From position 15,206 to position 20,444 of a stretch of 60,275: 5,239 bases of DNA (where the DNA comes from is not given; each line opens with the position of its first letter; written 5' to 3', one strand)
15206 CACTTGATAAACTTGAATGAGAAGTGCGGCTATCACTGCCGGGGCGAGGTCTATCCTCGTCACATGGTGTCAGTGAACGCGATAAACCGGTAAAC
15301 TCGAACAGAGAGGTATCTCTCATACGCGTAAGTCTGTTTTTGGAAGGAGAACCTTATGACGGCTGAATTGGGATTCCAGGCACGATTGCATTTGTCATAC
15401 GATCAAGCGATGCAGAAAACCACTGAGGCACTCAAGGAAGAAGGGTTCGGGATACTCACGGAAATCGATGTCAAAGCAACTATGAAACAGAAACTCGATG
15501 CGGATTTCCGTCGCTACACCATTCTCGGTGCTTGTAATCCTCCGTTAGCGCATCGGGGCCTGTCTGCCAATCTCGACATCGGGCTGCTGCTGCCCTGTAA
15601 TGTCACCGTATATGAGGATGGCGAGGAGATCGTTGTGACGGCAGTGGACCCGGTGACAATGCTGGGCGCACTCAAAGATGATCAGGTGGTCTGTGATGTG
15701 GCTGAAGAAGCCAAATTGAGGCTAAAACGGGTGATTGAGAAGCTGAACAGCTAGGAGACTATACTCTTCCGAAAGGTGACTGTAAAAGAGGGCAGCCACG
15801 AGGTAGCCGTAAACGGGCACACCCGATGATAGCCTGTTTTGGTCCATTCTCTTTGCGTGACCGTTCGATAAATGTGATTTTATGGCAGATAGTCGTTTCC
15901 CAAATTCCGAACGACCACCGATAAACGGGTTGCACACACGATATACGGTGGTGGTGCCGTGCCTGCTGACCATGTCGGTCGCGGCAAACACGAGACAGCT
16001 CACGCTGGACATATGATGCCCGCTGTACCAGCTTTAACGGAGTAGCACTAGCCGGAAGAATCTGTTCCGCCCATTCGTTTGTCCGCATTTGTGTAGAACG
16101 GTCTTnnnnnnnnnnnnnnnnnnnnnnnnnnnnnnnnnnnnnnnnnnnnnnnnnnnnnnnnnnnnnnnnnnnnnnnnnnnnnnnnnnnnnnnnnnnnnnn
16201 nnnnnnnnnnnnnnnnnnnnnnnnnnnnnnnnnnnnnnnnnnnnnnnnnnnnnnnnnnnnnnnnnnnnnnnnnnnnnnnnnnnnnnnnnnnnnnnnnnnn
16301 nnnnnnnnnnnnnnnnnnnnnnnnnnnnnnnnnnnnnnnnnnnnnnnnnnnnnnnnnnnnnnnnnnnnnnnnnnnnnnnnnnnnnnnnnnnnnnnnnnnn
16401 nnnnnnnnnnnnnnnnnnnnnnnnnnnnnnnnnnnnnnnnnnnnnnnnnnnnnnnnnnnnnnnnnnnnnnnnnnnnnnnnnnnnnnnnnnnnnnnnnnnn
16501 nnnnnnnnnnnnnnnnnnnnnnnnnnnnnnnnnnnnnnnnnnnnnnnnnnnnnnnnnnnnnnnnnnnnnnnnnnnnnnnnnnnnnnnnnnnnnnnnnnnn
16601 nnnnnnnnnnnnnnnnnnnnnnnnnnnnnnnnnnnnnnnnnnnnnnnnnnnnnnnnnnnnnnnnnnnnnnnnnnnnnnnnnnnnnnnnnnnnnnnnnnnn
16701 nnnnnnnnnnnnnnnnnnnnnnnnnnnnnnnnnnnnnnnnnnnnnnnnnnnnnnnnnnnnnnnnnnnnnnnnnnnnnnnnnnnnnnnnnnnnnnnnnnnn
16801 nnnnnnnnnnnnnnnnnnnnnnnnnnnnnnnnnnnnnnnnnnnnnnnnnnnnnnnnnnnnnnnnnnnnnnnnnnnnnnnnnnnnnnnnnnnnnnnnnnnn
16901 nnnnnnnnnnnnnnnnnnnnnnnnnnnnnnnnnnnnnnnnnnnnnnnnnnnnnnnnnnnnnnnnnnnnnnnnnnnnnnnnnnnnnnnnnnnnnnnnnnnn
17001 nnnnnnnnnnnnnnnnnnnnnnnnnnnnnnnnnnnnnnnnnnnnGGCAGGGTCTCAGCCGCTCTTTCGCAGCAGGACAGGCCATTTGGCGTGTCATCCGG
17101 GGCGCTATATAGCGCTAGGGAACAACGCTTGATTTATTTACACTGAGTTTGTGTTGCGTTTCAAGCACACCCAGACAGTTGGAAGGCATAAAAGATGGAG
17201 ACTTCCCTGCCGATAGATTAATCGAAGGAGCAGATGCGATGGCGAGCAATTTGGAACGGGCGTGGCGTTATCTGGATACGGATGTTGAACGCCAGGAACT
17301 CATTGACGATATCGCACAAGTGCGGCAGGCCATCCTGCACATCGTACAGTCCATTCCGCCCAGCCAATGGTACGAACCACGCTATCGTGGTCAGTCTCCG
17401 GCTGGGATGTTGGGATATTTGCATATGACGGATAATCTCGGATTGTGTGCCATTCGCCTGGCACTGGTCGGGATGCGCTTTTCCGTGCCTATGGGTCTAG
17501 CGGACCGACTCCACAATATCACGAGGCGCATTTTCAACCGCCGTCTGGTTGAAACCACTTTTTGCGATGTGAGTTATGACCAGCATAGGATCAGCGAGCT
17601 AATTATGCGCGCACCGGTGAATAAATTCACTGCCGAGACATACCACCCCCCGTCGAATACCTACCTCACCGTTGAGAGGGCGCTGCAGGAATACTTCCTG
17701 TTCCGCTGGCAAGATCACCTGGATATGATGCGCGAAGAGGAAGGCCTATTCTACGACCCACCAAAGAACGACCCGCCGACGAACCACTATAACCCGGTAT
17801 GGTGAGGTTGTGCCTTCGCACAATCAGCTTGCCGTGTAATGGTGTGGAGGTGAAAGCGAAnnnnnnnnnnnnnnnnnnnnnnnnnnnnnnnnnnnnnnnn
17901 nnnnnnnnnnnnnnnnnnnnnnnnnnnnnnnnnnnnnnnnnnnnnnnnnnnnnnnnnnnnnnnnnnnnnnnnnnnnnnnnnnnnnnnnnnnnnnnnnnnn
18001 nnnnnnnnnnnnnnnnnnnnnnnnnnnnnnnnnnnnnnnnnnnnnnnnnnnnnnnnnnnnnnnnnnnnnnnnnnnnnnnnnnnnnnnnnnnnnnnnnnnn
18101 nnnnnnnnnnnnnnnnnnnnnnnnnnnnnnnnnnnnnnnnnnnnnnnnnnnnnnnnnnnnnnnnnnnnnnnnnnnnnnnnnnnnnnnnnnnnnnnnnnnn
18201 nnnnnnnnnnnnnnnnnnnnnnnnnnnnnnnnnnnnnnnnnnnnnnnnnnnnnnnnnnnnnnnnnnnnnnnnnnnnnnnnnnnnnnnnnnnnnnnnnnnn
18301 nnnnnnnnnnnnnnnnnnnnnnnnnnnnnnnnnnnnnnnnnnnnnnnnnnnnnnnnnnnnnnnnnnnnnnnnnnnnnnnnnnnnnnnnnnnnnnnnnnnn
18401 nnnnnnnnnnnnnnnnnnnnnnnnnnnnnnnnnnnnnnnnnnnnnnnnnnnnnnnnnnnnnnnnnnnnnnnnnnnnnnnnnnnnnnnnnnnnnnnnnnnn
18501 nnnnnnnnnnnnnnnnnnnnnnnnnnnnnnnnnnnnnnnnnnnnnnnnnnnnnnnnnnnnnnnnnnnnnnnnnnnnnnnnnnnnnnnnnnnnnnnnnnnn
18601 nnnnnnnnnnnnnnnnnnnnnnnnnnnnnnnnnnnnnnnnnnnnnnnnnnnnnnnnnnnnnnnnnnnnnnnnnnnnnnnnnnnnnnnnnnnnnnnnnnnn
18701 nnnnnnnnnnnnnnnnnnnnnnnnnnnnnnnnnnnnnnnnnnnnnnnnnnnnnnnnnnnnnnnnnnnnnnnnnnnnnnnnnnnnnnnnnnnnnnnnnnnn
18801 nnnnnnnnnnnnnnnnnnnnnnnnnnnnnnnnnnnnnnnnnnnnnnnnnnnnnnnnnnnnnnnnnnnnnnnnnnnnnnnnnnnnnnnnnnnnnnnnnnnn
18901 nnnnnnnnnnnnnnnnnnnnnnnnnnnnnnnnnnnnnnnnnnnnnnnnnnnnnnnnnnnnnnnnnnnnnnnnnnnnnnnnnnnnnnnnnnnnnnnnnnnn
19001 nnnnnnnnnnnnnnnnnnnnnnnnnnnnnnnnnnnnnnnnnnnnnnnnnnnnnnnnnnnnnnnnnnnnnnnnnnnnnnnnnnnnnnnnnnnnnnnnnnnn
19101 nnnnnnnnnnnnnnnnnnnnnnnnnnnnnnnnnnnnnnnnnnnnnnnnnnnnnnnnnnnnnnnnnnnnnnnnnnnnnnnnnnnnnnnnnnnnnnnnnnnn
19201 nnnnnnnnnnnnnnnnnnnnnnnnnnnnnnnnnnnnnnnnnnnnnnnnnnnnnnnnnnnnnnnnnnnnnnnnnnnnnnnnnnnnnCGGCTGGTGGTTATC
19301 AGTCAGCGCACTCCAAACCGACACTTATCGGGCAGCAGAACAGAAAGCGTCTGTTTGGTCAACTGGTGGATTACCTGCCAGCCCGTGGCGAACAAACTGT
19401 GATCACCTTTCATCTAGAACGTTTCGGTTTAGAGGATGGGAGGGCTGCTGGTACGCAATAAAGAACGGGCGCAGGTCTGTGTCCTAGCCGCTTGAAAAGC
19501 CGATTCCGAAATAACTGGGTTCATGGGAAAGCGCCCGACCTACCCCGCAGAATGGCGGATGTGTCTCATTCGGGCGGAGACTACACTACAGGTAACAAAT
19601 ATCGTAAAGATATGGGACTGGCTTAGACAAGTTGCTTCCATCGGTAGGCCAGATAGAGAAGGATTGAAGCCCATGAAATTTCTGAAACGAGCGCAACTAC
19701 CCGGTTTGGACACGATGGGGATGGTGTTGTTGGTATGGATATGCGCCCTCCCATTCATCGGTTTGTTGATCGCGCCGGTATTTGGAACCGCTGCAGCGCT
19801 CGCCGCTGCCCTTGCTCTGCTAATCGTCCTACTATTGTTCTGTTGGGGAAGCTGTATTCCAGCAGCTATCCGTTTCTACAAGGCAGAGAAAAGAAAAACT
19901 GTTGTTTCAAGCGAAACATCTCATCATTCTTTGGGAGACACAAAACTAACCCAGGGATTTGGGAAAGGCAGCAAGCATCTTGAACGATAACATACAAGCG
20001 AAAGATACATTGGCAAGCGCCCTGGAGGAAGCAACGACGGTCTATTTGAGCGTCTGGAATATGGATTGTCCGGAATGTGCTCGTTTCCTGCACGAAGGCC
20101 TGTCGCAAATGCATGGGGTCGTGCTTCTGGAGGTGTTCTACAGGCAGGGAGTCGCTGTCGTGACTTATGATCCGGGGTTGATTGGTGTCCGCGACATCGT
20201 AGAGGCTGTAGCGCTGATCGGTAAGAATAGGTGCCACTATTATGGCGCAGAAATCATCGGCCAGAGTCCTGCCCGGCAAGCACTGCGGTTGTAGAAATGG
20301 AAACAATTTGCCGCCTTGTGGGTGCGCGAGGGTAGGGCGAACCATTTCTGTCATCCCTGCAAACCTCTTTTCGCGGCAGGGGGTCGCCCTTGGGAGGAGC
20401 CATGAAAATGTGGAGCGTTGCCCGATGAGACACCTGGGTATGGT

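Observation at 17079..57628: Recurrent palindrome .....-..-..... fixed 24 nt upstream of TAnnnT hexamers in front of at least seven operons: candidate island-wide regulon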

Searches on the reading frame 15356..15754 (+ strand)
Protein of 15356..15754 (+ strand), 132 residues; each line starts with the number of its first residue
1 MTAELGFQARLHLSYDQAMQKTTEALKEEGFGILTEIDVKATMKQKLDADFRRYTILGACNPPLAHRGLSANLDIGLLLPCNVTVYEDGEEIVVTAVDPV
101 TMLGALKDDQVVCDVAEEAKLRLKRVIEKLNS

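Call 37: search_protein_families(library=pfam, proteins=[window:15356-15754:+], max_evalue=0.01)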
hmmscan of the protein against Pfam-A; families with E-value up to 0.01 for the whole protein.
window:15356-15754:+ (132 aa): 1 family
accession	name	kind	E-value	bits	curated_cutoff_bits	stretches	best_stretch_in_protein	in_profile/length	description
PF03625.19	DUF302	-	6.4e-25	87.3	23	1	37-99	1-63/63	Domain of unknown function DUF302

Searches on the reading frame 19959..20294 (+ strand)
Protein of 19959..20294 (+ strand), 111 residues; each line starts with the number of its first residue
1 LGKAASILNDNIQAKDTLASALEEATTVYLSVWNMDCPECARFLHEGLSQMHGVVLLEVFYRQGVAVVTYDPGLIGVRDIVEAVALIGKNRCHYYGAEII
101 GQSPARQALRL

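Call 5: search_protein_families(library=pfam, proteins=[window:19959-20294:+])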
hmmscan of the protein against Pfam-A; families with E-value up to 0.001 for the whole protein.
window:19959-20294:+ (111 aa): 1 family
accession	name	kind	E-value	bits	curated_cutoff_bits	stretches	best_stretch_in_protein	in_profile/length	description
PF00403.32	HMA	-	1.2e-06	29.3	24.8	1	31-89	3-61/62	Heavy-metal-associated domain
